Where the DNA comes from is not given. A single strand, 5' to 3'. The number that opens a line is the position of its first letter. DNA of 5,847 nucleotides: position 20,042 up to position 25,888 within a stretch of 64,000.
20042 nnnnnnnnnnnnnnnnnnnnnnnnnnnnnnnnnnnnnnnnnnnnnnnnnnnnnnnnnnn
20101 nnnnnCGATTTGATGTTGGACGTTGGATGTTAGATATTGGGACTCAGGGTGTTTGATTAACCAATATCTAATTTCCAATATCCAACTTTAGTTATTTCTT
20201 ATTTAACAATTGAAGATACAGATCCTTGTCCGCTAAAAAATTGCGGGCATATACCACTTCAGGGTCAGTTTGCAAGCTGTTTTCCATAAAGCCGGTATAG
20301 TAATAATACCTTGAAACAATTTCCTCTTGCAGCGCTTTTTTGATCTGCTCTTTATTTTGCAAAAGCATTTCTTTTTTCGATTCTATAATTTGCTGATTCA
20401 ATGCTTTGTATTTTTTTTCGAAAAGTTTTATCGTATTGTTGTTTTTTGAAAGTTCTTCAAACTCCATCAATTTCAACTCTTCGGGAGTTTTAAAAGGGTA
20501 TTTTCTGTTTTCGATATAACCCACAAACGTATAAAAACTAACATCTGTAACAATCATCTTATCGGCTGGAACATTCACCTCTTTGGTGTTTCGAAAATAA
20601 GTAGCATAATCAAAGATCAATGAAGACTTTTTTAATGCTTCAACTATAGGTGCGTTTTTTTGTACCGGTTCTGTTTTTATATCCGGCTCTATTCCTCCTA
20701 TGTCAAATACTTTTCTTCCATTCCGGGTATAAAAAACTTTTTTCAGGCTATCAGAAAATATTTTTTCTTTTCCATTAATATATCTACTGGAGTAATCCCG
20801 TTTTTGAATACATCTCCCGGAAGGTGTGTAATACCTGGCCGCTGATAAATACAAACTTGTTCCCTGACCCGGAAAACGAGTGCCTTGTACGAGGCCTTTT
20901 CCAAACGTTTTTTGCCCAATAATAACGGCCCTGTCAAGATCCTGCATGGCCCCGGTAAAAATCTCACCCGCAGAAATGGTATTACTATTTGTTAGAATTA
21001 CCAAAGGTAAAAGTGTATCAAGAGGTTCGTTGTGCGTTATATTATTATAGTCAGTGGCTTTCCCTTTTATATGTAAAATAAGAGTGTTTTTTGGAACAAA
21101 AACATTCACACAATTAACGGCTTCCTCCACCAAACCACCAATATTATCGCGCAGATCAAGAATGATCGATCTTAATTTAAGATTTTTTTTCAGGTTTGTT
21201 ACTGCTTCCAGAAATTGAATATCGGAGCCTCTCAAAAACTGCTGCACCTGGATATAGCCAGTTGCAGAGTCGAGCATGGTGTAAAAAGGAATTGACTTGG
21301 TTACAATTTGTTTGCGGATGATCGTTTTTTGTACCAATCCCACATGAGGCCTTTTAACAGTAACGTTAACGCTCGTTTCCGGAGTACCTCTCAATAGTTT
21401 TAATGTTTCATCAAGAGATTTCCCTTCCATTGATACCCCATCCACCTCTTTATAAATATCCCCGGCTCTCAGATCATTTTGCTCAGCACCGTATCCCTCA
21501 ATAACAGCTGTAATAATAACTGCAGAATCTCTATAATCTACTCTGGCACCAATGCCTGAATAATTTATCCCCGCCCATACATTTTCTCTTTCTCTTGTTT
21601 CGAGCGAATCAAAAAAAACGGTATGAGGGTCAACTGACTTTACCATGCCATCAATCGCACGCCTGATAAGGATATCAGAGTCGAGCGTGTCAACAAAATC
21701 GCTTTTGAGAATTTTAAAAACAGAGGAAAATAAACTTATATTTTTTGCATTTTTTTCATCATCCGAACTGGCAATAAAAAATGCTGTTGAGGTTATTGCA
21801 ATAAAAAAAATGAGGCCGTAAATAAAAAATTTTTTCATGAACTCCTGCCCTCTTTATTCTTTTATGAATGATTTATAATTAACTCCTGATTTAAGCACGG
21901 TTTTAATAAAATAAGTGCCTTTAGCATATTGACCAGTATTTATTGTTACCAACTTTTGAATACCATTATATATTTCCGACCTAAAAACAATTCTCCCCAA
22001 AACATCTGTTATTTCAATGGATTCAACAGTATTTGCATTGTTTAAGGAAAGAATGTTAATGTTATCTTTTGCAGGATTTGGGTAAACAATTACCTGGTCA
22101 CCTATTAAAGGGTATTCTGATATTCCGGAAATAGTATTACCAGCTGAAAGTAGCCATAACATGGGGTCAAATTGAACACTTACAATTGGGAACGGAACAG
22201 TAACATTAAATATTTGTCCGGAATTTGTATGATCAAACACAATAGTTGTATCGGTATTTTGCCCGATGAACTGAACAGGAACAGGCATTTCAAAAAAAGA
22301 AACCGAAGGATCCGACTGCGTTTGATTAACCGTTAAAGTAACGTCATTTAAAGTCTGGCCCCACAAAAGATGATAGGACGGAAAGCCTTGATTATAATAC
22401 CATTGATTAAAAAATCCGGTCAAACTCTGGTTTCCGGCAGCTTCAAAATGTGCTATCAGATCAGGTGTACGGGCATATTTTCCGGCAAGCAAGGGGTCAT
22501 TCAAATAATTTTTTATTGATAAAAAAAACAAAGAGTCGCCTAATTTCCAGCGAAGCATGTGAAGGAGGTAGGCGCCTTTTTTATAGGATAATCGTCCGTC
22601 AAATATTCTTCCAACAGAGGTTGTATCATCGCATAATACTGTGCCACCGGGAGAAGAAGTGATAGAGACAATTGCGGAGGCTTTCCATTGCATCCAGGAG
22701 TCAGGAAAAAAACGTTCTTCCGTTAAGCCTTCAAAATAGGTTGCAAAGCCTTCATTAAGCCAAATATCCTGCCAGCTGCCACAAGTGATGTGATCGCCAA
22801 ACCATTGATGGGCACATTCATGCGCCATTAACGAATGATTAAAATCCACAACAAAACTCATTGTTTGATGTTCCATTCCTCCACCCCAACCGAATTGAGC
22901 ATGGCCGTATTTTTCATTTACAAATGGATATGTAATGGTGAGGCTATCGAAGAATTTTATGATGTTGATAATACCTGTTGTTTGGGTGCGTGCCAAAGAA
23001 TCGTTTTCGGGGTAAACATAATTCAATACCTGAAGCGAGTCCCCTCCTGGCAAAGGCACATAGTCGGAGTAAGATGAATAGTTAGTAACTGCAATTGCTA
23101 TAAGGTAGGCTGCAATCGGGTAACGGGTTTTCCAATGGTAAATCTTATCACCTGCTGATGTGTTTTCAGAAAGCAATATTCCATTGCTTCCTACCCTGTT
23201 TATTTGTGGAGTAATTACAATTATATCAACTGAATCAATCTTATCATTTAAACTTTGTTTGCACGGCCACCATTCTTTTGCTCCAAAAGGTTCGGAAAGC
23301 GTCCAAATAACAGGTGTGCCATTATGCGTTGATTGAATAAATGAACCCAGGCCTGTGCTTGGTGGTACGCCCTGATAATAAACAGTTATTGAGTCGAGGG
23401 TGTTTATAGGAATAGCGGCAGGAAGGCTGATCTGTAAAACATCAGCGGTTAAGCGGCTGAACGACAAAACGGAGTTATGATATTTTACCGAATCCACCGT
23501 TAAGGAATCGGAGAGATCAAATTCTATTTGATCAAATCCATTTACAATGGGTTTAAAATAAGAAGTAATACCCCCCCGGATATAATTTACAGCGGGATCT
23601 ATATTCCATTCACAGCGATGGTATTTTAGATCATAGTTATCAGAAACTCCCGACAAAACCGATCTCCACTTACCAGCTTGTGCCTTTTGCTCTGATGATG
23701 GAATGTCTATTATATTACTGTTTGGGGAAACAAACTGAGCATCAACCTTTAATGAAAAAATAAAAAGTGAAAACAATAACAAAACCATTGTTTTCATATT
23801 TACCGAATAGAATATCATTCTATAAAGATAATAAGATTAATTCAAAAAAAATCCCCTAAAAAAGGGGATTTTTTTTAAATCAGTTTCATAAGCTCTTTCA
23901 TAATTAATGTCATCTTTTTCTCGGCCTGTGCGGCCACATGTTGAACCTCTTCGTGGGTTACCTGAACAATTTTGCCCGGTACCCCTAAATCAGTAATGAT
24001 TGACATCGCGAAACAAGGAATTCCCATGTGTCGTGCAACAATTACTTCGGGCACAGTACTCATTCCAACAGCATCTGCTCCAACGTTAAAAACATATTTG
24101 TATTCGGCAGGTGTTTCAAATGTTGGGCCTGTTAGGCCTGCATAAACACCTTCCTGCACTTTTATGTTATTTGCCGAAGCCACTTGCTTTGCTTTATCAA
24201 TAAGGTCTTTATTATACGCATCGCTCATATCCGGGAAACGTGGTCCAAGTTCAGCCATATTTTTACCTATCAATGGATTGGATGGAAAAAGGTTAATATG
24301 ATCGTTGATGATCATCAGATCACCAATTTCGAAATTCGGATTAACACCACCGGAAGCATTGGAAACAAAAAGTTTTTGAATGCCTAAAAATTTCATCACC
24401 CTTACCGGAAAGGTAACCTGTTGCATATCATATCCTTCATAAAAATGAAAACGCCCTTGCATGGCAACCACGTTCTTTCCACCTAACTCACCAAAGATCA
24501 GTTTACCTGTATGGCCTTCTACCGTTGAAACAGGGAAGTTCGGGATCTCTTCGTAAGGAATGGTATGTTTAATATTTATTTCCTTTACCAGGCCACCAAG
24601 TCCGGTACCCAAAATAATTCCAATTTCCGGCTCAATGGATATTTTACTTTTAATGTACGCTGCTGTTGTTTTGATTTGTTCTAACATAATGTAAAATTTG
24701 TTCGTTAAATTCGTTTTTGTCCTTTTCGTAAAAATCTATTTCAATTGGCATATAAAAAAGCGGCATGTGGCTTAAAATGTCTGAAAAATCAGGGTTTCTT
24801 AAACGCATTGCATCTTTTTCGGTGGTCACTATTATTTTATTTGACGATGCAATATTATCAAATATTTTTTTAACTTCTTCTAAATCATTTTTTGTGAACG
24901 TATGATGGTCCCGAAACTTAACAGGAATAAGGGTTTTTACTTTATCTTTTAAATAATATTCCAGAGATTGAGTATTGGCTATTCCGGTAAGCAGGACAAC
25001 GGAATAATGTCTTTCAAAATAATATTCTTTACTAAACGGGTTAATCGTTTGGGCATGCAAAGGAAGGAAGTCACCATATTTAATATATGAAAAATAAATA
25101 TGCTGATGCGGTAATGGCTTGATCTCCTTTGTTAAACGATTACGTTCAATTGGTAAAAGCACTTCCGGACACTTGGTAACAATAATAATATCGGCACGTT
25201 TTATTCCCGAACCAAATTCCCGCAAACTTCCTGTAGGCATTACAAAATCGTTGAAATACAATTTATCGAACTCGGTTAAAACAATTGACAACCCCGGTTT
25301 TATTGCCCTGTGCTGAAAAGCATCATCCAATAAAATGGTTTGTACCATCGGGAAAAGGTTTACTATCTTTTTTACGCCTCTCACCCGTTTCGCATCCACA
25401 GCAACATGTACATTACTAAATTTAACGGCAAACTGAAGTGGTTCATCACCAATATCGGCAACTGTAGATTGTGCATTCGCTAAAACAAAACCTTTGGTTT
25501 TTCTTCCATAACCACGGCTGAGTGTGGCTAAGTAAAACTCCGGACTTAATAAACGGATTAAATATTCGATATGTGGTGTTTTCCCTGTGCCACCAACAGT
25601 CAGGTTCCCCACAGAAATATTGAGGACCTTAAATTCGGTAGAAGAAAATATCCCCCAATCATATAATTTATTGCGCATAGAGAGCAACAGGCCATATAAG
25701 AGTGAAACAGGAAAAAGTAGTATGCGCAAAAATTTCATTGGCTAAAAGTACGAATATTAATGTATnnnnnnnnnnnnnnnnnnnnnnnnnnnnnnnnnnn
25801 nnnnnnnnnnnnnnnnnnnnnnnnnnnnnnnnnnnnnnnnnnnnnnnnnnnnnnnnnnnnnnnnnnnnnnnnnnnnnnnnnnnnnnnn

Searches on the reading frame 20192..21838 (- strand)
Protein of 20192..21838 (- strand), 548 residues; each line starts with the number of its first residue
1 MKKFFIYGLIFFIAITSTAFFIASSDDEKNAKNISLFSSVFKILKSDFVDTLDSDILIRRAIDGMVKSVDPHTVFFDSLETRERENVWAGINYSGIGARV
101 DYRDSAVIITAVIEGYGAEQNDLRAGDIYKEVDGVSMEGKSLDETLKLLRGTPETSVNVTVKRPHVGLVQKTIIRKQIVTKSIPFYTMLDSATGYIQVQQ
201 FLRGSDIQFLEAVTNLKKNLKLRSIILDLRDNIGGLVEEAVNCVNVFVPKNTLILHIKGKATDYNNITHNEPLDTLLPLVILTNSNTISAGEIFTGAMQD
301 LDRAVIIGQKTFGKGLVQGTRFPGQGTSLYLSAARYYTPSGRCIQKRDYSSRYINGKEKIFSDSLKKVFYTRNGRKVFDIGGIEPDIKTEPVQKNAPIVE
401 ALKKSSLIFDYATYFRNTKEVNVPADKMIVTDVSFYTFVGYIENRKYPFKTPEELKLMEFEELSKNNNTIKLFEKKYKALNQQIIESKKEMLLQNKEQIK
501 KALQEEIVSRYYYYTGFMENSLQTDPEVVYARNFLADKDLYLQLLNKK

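Call 20: search_protein_families(library=pfam, proteins=[window:20192-21838:-], max_evalue=0.0001)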
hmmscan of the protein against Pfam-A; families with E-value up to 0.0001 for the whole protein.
window:20192-21838:- (548 aa): 5 families
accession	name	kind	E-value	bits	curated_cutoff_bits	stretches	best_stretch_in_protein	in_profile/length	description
PF03572.23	Peptidase_S41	-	1.7e-41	142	24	1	193-347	2-157/165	Peptidase family S41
PF17820.7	PDZ_6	-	6.9e-07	29.4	27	1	108-163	1-54/54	PDZ domain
PF22694.1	CtpB_N-like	-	4e-06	27.6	27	1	26-78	30-83/85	Activating protease CtpB N-terminal domain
PF00595.29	PDZ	-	9.8e-06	26.3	23.2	1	90-161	13-80/81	PDZ domain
PF13180.12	PDZ_2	-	5.1e-05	23.9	27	0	95-165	2-71/80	PDZ domain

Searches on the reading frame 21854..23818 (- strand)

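Call 20: search_protein_families(library=pfam, proteins=[window:21854-23818:-], max_evalue=0.0001)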
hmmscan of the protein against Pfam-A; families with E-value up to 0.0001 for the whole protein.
window:21854-23818:- (654 aa): 2 families
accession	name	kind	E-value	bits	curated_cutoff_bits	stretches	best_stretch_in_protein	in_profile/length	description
PF01433.26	Peptidase_M1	-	1.2e-27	97.4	27.7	1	328-473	68-218/218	Peptidase family M1 domain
PF18962.6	Por_Secre_tail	-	3.6e-12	46.8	27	1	578-647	1-69/75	Secretion system C-terminal sorting domain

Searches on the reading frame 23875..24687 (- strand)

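Call 20: search_protein_families(library=pfam, proteins=[window:23875-24687:-], max_evalue=0.0001)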
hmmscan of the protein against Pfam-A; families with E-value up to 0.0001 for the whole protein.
window:23875-24687:- (270 aa): 1 family
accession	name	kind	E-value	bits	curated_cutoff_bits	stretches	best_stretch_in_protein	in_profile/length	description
PF01048.26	PNP_UDP_1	-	6e-58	196.4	25.1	1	21-267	1-232/233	Phosphorylase superfamily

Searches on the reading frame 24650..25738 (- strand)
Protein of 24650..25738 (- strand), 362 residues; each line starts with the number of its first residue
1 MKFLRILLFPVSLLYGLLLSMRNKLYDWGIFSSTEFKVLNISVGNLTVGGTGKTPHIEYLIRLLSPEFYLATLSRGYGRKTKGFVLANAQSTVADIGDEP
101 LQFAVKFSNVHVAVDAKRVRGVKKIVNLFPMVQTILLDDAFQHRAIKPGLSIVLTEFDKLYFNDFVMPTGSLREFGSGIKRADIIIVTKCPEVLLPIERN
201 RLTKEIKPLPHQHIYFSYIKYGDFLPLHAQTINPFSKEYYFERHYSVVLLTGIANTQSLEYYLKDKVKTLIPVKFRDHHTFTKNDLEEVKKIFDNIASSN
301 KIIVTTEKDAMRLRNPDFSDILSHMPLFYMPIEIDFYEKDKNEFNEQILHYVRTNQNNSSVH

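Call 20: search_protein_families(library=pfam, proteins=[window:24650-25738:-], max_evalue=0.0001)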
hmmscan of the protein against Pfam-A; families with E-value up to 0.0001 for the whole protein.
window:24650-25738:- (362 aa): 1 family
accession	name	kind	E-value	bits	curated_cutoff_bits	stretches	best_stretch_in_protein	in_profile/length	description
PF02606.20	LpxK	-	3.9e-72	243.6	27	1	5-350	2-325/328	Tetraacyldisaccharide-1-P 4'-kinase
